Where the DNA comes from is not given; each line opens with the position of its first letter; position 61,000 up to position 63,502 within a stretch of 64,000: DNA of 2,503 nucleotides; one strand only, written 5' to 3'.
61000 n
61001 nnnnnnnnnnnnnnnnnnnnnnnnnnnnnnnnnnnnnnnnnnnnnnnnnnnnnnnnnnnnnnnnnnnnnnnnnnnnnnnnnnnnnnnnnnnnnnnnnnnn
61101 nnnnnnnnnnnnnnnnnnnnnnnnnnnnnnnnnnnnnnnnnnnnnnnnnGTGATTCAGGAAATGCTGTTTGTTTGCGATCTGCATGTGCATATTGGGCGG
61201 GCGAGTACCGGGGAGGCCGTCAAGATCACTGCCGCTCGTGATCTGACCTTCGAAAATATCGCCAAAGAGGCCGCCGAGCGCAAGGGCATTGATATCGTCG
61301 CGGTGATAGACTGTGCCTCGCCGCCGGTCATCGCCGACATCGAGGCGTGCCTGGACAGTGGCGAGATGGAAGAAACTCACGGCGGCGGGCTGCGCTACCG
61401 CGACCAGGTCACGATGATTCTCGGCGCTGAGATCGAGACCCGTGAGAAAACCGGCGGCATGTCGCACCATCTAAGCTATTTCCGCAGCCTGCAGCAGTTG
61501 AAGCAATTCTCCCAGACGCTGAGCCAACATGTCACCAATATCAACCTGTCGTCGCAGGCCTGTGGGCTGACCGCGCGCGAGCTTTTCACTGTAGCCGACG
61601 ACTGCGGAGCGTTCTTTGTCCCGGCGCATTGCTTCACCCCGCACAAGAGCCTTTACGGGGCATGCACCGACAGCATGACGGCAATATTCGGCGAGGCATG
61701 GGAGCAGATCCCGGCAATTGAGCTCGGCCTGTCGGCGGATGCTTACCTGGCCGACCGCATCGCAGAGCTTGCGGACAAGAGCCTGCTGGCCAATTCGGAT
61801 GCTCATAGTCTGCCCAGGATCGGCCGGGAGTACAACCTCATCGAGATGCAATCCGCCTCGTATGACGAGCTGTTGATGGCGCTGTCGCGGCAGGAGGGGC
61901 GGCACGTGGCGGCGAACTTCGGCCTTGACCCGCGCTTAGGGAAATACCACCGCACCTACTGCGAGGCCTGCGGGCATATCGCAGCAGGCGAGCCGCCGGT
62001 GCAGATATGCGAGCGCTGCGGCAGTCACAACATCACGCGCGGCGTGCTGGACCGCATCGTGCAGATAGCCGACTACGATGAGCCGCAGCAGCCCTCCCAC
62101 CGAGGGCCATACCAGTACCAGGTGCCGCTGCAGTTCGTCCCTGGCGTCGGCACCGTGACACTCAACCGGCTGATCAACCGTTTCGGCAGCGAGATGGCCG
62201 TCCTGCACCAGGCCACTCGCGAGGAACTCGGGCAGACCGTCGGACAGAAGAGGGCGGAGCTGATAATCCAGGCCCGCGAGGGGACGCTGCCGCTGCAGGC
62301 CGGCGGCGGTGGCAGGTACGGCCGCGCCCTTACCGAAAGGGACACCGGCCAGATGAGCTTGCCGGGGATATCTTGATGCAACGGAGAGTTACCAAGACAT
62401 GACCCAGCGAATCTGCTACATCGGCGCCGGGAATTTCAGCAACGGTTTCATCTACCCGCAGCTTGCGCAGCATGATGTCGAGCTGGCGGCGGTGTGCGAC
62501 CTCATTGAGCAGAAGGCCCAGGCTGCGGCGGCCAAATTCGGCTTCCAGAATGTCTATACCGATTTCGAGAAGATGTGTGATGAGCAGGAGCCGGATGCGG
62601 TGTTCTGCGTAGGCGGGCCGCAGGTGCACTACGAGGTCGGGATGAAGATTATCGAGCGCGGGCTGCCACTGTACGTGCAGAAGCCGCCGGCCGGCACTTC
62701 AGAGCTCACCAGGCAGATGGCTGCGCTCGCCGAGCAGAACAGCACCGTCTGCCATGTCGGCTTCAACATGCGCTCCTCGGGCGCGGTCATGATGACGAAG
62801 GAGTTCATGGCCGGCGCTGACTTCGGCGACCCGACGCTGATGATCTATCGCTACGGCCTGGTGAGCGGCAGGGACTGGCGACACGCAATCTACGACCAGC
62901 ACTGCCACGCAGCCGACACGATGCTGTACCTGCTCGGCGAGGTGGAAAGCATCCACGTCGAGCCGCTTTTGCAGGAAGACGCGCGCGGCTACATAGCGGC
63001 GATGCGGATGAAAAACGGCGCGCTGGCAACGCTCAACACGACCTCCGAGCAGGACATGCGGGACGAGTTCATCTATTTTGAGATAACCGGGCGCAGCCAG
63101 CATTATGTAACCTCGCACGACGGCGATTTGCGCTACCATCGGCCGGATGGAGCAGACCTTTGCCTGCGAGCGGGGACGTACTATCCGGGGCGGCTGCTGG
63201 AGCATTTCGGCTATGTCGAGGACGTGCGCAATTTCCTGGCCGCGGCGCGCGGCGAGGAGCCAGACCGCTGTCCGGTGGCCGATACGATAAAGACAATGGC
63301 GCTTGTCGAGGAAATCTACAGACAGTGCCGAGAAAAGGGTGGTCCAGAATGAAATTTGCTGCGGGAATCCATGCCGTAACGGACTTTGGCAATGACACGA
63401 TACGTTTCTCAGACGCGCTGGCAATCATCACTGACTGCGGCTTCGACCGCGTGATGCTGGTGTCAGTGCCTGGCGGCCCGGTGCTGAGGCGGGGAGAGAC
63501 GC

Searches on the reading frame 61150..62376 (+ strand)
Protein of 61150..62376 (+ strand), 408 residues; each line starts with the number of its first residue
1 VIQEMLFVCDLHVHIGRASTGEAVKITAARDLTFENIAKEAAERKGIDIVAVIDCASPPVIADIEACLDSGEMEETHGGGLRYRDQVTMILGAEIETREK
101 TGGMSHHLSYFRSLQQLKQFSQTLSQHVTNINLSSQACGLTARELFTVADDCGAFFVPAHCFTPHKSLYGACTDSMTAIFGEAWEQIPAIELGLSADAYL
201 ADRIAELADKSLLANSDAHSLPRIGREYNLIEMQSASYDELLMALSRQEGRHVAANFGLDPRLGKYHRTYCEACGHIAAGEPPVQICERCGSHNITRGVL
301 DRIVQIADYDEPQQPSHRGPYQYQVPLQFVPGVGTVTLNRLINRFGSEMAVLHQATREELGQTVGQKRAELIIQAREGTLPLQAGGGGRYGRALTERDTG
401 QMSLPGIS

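Call 90: search_protein_families(library=pfam, proteins=[window:61150-62376:+], max_evalue=0.00001)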
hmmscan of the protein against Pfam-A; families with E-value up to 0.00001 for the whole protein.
window:61150-62376:+ (408 aa): 1 family
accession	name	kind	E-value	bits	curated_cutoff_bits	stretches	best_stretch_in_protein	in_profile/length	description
PF13263.12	PHP_C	-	1.6e-07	31.1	21.3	1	200-247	6-53/56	PHP-associated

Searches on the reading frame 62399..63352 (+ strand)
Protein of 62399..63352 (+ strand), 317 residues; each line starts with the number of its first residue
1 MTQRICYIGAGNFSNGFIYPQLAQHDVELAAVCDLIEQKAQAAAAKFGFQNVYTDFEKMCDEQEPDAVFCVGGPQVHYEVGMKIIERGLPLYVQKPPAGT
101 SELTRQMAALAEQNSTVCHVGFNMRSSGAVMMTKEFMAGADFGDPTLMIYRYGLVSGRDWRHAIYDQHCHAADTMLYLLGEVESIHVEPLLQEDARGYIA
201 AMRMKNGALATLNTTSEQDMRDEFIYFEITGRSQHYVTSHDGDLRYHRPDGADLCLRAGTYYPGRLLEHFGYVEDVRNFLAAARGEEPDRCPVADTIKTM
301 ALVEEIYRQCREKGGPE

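Call 90: search_protein_families(library=pfam, proteins=[window:62399-63352:+], max_evalue=0.00001)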
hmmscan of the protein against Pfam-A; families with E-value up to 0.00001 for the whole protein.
window:62399-63352:+ (317 aa): 2 families
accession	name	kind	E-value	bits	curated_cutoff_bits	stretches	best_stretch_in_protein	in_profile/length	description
PF01408.29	GFO_IDH_MocA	-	1.9e-18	67.7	24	1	5-122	3-120/120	Oxidoreductase family, NAD-binding Rossmann fold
PF22725.1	GFO_IDH_MocA_C3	-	3.4e-06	27.5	27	1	136-231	7-118/124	GFO/IDH/MocA C-terminal domain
